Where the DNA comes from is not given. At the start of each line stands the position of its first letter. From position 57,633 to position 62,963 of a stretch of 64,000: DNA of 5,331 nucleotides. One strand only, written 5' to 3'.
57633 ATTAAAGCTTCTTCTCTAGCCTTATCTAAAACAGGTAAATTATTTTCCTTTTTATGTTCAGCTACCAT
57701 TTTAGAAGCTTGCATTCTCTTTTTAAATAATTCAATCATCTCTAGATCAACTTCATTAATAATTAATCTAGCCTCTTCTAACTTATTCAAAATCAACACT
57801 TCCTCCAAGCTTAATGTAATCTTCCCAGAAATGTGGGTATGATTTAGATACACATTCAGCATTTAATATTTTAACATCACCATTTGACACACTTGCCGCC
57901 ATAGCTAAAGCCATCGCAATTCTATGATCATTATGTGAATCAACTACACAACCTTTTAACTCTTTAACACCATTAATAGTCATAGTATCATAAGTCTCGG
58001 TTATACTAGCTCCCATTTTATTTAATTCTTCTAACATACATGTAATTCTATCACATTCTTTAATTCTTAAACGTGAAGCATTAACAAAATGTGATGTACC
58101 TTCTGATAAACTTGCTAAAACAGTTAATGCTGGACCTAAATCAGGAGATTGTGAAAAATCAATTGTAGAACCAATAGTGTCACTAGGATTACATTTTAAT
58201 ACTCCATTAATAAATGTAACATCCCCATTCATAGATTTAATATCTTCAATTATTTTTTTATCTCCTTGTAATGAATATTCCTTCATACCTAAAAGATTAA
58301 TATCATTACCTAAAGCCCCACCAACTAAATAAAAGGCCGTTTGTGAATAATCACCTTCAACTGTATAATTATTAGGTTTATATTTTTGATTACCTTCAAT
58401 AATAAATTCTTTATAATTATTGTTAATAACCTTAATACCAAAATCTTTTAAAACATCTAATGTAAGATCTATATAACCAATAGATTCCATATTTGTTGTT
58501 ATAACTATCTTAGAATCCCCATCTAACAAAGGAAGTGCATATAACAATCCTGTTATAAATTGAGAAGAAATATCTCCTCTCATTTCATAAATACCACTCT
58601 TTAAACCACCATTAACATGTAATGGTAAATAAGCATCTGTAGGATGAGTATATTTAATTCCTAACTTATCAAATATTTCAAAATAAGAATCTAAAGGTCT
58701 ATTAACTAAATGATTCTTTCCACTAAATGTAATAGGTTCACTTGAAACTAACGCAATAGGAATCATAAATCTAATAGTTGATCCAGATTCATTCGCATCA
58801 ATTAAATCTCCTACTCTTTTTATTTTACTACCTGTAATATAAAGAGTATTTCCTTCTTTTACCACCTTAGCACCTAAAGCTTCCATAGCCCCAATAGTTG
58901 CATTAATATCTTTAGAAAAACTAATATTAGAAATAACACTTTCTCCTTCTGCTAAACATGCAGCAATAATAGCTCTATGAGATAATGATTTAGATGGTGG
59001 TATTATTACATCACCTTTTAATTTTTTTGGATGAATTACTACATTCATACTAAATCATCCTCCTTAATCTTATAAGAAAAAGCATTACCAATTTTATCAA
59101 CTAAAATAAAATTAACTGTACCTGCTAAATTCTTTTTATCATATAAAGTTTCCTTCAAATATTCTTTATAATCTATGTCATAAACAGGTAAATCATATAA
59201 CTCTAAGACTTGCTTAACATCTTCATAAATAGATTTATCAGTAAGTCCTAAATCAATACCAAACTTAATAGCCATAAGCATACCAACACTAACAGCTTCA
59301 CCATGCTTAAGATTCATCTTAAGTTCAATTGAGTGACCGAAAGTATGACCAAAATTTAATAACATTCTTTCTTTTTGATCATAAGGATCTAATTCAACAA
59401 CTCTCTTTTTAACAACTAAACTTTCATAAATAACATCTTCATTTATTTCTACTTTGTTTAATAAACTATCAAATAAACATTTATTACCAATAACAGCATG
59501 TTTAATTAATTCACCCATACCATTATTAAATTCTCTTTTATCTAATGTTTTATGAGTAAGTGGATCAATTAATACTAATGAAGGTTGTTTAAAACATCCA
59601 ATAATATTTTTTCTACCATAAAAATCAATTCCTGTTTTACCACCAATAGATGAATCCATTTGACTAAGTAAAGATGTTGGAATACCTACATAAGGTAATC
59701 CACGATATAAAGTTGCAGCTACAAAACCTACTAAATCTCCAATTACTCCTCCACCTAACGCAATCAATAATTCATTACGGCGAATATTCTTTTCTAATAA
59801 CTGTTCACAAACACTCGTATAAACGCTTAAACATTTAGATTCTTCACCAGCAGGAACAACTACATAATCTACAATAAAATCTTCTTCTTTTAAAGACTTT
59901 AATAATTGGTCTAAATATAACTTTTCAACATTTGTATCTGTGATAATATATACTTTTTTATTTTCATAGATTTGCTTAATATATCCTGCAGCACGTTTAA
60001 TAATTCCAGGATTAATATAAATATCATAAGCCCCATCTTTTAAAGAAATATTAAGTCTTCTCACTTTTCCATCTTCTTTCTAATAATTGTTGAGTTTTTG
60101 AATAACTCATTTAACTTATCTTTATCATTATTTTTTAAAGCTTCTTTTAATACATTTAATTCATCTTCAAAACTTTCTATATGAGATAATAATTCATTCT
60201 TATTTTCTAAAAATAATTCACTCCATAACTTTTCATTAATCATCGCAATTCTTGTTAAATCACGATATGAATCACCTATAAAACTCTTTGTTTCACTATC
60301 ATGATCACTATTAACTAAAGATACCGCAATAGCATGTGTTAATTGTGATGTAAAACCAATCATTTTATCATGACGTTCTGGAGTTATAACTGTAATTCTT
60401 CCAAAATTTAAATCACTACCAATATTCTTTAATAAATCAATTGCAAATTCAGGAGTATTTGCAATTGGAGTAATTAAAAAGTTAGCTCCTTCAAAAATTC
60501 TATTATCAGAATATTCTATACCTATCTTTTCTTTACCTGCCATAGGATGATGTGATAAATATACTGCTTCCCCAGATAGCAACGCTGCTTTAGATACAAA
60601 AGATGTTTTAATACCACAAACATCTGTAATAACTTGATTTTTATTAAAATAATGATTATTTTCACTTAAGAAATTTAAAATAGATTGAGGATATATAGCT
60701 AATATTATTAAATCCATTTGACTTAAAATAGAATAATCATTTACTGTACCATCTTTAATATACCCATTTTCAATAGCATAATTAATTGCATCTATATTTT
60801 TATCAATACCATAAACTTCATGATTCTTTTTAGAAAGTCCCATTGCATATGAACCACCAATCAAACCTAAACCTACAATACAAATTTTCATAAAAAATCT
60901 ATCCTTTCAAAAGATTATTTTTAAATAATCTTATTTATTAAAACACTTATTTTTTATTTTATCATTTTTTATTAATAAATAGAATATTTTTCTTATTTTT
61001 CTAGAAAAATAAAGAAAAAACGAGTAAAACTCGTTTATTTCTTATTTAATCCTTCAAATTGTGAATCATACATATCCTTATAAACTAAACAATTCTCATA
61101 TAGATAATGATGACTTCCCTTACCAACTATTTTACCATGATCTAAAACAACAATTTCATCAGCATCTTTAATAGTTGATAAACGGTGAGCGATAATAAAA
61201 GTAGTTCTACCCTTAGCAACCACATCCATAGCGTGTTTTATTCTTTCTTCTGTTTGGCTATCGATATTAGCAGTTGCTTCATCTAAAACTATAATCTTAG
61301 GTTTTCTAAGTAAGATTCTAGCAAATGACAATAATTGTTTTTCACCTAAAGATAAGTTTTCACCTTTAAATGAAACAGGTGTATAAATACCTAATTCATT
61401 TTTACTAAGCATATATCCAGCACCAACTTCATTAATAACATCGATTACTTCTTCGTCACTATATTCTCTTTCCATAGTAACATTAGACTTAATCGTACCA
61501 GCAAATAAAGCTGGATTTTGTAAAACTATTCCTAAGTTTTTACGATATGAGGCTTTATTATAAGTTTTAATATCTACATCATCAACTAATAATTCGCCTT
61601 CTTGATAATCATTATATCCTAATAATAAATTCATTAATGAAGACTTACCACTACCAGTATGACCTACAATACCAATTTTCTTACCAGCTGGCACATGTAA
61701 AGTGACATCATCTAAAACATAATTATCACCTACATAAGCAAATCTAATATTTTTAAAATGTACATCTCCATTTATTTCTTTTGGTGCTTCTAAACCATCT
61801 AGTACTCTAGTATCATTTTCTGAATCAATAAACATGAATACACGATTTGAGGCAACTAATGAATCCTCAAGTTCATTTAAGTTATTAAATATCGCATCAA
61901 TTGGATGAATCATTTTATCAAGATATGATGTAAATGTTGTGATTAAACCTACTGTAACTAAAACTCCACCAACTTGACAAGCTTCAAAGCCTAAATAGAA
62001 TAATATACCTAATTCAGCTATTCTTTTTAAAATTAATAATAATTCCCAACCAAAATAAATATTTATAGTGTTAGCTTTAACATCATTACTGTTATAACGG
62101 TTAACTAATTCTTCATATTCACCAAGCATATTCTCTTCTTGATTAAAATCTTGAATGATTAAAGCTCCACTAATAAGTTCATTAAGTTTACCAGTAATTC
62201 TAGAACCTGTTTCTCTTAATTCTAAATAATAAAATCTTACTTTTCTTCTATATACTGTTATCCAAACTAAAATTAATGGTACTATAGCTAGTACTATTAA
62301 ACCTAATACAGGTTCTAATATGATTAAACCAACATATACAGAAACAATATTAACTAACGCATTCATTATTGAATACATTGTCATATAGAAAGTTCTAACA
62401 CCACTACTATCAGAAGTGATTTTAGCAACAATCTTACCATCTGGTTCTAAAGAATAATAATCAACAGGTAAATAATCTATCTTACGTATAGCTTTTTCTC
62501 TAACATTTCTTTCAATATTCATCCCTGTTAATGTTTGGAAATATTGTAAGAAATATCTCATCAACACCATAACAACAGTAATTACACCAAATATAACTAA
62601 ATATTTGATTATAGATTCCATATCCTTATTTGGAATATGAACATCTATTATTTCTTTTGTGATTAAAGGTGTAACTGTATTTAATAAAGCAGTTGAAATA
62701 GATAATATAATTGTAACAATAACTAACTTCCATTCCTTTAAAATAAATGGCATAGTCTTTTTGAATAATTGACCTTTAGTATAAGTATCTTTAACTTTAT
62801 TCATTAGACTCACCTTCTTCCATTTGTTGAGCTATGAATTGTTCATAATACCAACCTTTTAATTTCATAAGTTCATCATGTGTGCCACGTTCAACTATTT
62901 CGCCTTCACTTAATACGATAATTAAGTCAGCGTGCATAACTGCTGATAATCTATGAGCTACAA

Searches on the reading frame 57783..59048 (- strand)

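Call 28: search_protein_families(library=pfam, proteins=[window:57783-59048:-], max_evalue=0.001)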
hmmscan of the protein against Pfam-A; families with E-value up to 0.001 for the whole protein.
window:57783-59048:- (421 aa): 1 family
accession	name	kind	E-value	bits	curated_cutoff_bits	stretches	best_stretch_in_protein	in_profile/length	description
PF00275.25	EPSP_synthase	-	5.3e-95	319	22.8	1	7-409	4-415/417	EPSP synthase (3-phosphoshikimate 1-carboxyvinyltransferase)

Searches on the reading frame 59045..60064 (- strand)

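Call 28: search_protein_families(library=pfam, proteins=[window:59045-60064:-], max_evalue=0.001)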
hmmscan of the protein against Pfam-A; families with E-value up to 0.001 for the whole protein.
window:59045-60064:- (339 aa): 4 families
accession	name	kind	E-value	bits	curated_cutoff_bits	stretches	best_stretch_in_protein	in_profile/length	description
PF01761.26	DHQ_synthase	-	1.2e-41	141.5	24.2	1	68-180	2-114/115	3-dehydroquinate synthase N-terminal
PF24621.2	DHQS_C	-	2.5e-33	115.5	27.6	1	182-312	1-144/144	3-dehydroquinate synthase C-terminal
PF13685.12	Fe-ADH_2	-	1.4e-10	41.8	28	1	17-132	2-108/149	Iron-containing alcohol dehydrogenase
PF00465.25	Fe-ADH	-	7.2e-07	29.4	31.3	1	15-130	4-129/168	Iron-containing alcohol dehydrogenase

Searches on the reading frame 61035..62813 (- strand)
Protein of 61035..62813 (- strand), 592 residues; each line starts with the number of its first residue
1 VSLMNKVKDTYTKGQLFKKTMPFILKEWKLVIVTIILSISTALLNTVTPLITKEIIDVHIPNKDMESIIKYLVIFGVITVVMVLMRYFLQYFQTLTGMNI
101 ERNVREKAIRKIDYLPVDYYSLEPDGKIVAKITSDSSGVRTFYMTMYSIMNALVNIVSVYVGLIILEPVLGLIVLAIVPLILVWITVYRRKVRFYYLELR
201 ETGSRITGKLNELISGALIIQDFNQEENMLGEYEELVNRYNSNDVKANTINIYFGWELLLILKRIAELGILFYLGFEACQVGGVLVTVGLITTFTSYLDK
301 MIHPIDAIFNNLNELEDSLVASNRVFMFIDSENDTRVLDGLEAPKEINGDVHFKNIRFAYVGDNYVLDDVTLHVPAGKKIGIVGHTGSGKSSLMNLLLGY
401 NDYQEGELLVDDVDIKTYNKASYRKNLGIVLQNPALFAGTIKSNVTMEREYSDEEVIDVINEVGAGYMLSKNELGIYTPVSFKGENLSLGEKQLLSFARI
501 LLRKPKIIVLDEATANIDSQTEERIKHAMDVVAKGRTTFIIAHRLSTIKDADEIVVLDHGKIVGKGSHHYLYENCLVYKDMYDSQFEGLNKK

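Call 90: search_protein_families(library=pfam, proteins=[window:61035-62813:-], max_evalue=0.0001)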
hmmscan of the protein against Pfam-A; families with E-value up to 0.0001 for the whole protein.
window:61035-62813:- (592 aa): 3 families
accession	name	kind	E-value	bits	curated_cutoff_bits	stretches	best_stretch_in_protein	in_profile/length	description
PF00664.28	ABC_membrane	-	1.2e-31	110.9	28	1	31-297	1-266/274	ABC transporter transmembrane region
PF00005.33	ABC_tran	-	2e-28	100.1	25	1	367-515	1-137/137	ABC transporter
PF02463.25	SMC_N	-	2.6e-07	30.7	40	1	380-557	27-211/220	RecF/RecN/SMC N terminal domain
